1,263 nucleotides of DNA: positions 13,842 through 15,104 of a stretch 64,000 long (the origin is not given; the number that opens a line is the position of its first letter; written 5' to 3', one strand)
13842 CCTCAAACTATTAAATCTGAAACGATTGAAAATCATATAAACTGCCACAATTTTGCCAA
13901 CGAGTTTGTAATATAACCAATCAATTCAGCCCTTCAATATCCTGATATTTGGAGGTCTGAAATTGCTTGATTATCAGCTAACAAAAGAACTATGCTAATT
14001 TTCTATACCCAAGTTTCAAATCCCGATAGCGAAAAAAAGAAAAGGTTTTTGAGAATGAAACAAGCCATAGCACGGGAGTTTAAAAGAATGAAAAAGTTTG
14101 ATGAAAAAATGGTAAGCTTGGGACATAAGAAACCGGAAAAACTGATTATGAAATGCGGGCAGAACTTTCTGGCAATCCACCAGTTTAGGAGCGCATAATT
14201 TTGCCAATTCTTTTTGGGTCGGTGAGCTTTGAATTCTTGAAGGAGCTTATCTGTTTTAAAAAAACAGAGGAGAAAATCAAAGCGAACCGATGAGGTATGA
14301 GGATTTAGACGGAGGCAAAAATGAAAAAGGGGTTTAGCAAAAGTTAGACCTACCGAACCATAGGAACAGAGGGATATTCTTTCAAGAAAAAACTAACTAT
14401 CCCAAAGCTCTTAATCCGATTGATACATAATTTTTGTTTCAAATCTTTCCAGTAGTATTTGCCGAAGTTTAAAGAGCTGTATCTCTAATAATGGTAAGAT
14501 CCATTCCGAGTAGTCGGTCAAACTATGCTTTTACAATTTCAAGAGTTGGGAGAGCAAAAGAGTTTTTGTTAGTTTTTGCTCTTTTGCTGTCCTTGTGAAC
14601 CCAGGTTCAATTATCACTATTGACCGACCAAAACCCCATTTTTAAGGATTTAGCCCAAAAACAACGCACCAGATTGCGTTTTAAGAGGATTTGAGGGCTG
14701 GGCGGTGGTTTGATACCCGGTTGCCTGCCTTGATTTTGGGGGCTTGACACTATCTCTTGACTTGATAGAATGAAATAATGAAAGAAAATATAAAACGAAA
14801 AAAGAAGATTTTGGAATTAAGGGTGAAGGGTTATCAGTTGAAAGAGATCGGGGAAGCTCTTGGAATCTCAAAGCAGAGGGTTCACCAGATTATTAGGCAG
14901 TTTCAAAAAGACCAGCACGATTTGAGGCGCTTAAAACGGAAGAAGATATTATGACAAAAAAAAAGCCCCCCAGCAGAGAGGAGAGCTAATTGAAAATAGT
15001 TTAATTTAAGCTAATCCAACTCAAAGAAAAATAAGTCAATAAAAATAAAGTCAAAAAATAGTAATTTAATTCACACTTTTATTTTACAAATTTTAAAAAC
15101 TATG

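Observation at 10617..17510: Conserved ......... motif ~27-33 nt upstream of most element start codons, which lack Shine-Dalgarno sequences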

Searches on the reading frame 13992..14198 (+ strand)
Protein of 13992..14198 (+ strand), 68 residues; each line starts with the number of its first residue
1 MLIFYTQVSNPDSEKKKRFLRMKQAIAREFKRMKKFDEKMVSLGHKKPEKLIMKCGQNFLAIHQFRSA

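Call 43: search_protein_families(library=phrogs, max_evalue=0.001, proteins=[window:13992-14198:+])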
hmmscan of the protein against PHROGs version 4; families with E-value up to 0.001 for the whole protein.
window:13992-14198:+ (68 aa): 0 families

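Call 60: find_homologous_proteins(query=window:13992-14198:+, max_evalue=0.001)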
Query window:13992-14198:+ (68 aa): 1 proteins with E <= 0.001 among 1 candidates.
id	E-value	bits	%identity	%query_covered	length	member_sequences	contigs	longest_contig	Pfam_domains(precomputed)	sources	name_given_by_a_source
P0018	3.9e-37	142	100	100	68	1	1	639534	-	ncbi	ncbi:MAG: hypothetical protein ACKKMS_02510 [Candidatus Nealsonbacteria bacterium]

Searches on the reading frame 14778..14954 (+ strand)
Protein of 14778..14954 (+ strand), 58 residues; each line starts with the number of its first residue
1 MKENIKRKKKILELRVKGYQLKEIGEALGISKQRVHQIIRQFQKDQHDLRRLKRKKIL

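Call 11: search_protein_families(library=pfam, max_evalue=0.01, proteins=[window:14778-14954:+])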
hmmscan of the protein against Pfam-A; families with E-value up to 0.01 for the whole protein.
window:14778-14954:+ (58 aa): 14 families
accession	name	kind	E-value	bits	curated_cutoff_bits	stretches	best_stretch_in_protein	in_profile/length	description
PF13384.12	HTH_23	-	1.6e-07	31.4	24.6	1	5-46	4-45/50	Homeodomain-like domain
PF04545.22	Sigma70_r4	-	2.2e-07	30.7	24.1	1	7-41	8-43/50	Sigma-70, region 4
PF13518.12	HTH_28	-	6.2e-05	23.4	25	1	7-44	1-38/52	Helix-turn-helix domain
PF21531.3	Rv2175c_wHTH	-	0.00013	22.4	27.1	1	8-41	5-38/57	DNA-binding protein Rv2175c, wHTH domain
PF08281.18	Sigma70_r4_2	-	0.00015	21.8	25.7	1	7-39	14-47/54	Sigma-70, region 4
PF00196.25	GerE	-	0.00017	21.6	23.5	1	6-36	5-35/57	Bacterial regulatory proteins, luxR family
PF04967.18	HTH_10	-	0.00036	20.7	23.1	1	18-43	23-48/53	HTH DNA binding domain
PF12802.13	MarR_2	-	0.0014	19.2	27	1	22-44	24-46/61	MarR family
PF25787.1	HTH_SB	-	0.0021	18.3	43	1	8-45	12-49/53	Sleeping Beauty transposase HTH domain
PF16509.11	KORA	-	0.0028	18.3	26.7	1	13-41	25-53/84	TrfB plasmid transcriptional repressor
PF01381.28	HTH_3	-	0.0036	17.7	23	1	13-40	3-31/55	Helix-turn-helix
PF13412.12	HTH_24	-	0.0045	17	21.9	1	22-45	21-44/48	Winged helix-turn-helix DNA-binding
PF04297.20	UPF0122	-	0.0053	17.4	22.7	1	10-44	24-59/101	Putative helix-turn-helix protein, YlxM / p13 like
PF22451.2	NirdL-like_HTH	-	0.0089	16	27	0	22-45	20-43/47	Siroheme decarboxylase NirDL-like HTH domain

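Call 51: search_solved_structures(query=window:14778-14954:+, max_evalue=1, show_alignments=2)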
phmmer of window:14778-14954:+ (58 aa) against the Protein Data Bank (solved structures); distinct sequences matched with E-value up to 1: 21.
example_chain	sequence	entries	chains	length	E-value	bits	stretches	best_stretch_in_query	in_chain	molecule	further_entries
8vd6_A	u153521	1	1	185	0.0003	24.4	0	3-41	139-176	CAP REPEAT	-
7lq4_A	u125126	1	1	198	0.017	19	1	16-42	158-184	WhiG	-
9wsf_A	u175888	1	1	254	0.14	16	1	17-41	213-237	RNA polymerase sigma factor FliA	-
9wsm_F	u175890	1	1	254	0.15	16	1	17-41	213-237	RNA polymerase sigma factor FliA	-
1b0n_A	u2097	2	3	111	0.25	15.3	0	15-45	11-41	PROTEIN (SINR PROTEIN) | HTH-TYPE TRANSCRIPTIONAL REGULATOR SINR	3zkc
4g6d_A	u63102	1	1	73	0.27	15.2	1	18-54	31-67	RNA polymerase sigma factor rpoD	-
5tn0_A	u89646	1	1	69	0.3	15.1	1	15-45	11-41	HTH-type transcriptional regulator SinR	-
3qq6_A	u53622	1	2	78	0.35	14.8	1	15-45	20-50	HTH-type transcriptional regulator sinR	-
8hnp_A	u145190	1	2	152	0.38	14.7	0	7-41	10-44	Archaeal transcription regulator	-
8hno_A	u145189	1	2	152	0.38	14.7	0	7-40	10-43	Archaeal transcription regulator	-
3n97_A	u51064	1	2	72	0.48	14.4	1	7-53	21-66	RNA polymerase sigma factor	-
1xsv_A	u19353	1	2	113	0.49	14.4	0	8-41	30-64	Hypothetical UPF0122 protein SAV1236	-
2x48_A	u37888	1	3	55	0.49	14.4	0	13-39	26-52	CAG38821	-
6z1p_BE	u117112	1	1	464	0.73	13.8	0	6-44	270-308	mS45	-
7ckq_F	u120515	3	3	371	0.75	13.8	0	19-53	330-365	RNA polymerase sigma factor SigA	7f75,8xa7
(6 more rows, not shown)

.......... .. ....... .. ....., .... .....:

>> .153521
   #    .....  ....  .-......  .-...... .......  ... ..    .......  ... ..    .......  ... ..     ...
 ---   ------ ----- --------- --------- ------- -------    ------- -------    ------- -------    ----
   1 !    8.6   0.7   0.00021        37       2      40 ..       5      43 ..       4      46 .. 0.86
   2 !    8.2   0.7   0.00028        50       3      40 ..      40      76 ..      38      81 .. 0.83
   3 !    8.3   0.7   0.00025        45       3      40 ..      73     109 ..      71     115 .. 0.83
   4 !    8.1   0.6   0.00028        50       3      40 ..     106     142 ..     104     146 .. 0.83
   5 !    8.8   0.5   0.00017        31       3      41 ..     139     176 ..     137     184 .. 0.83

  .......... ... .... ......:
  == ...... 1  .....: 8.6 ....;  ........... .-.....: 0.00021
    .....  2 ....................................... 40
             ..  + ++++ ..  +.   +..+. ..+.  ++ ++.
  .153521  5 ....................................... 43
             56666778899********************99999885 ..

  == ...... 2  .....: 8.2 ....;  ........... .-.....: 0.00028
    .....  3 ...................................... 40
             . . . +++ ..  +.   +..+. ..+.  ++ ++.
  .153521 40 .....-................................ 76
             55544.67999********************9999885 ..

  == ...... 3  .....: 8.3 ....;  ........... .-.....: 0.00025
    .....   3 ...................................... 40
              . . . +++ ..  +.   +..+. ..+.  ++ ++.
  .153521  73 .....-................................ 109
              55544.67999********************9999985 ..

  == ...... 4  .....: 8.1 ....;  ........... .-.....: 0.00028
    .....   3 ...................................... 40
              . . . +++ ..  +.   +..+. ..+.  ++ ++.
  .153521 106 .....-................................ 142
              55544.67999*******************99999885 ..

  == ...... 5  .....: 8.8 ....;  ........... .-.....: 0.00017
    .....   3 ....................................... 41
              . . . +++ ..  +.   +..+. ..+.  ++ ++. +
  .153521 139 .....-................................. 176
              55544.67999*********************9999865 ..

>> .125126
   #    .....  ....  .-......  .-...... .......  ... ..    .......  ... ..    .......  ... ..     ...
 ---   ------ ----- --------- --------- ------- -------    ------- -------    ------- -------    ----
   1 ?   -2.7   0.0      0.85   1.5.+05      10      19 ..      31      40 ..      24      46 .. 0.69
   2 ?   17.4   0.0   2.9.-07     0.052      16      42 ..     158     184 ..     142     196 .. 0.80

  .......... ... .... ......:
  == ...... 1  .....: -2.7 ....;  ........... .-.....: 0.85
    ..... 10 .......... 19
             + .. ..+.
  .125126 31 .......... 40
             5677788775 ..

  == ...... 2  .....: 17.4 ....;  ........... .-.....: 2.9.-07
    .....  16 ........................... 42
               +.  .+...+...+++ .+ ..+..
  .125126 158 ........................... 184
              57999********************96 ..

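Call 72: predict_structure(protein=window:14778-14954:+)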
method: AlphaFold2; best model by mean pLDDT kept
length: 58 residues; sequences in the alignment: 1
mean_pLDDT: 86.6   pTM: 0.59
mean pLDDT of the five models: 86.6, 80.8, 77.6, 73.5, 71.3
residues with pLDDT >= 90: 29; 70-90: 25; 50-70: 4; < 50: 0
segments of 3 or more residues with pLDDT < 50: none
pLDDT, mean of each block of 10 residues (from residue 1): 78 91 91 91 88 78
secondary structure, 60 per line:
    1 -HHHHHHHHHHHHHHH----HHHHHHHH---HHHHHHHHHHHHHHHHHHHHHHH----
elements in order: H2-16 H21-28 H32-54

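Call 74: fold_search(model_id=the predicted structure, library=pdb)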
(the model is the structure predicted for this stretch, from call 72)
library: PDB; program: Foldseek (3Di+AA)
matches with E <= 10: 865; with E <= 0.001: 0
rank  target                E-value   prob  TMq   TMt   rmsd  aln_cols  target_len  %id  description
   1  8hno_B                9.3e-02  1.00  0.70  0.31   1.9        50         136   30  Archaeal transcription factor Wild type (released 2023-09-13)
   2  8hno_A                1.4e-01  1.00  0.70  0.30   0.8        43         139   32  Archaeal transcription factor Wild type (released 2023-09-13)
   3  4ldz_B                1.8e-01  0.99  0.69  0.23   6.5        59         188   24  Crystal structure of the full-length response regulator DesR in the active state (released 2014-07-16)
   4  8hnp_B                2.1e-01  0.99  0.68  0.31   1.9        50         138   30  Archaeal transcription factor Mutant (released 2023-09-13)
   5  8hnp_A                2.1e-01  0.99  0.68  0.30   2.0        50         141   30  Archaeal transcription factor Mutant (released 2023-09-13)
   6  4ldz_A                3.6e-01  0.99  0.71  0.23   1.3        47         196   30  Crystal structure of the full-length response regulator DesR in the active state (released 2014-07-16)
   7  2ev0_A                3.8e-01  0.84  0.50  0.25   3.4        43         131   23  Bacillus subtilis manganese transport regulator (MNTR) bound to cadmium (released 2006-03-07)
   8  2f5f_A                3.8e-01  0.82  0.50  0.25   3.7        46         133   22  Bacillus subtilis manganese transport regulator (MNTR) bound to manganese, AC conformation, pH 8.5 (released 2006-03-07)
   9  5cy1_A                4.1e-01  0.99  0.60  0.20   1.1        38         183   26  Tn3 resolvase - site III complex crystal form I (released 2017-01-11)
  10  1s7o_B                4.3e-01  0.96  0.59  0.34   2.3        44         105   27  Crystal structure of putative DNA binding protein SP_1288 from Streptococcus pygenes (released 2004-06-29)
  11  2f5d_A                5.0e-01  0.80  0.50  0.25   3.4        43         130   23  Bacillus subtilis manganese transport regulator (MNTR) bound to manganese, AC conformation, pH 6.5 (released 2006-03-07)
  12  6pfv_A                5.3e-01  0.99  0.57  0.15   0.7        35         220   40  Structure of S. venezuelae RisG-WhiG-c-di-GMP complex: orthorhombic crystal form (released 2019-11-13)
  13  4hx7_B                5.3e-01  0.80  0.49  0.24   3.1        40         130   28  Structure of MNTR E11K mutant complexed with Cd2+ (released 2012-11-21)
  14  7vim_B                5.7e-01  0.96  0.66  0.58   2.6        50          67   28  The C-terminal DNA binding domain of EsrB from Edwardsiella piscicida (released 2022-09-28)
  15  9a7s_A                5.7e-01  0.93  0.62  0.17   3.2        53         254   28  Integrative model of RPSD-RPOB by crosslinking MS and deep learning (released 2024-09-18)
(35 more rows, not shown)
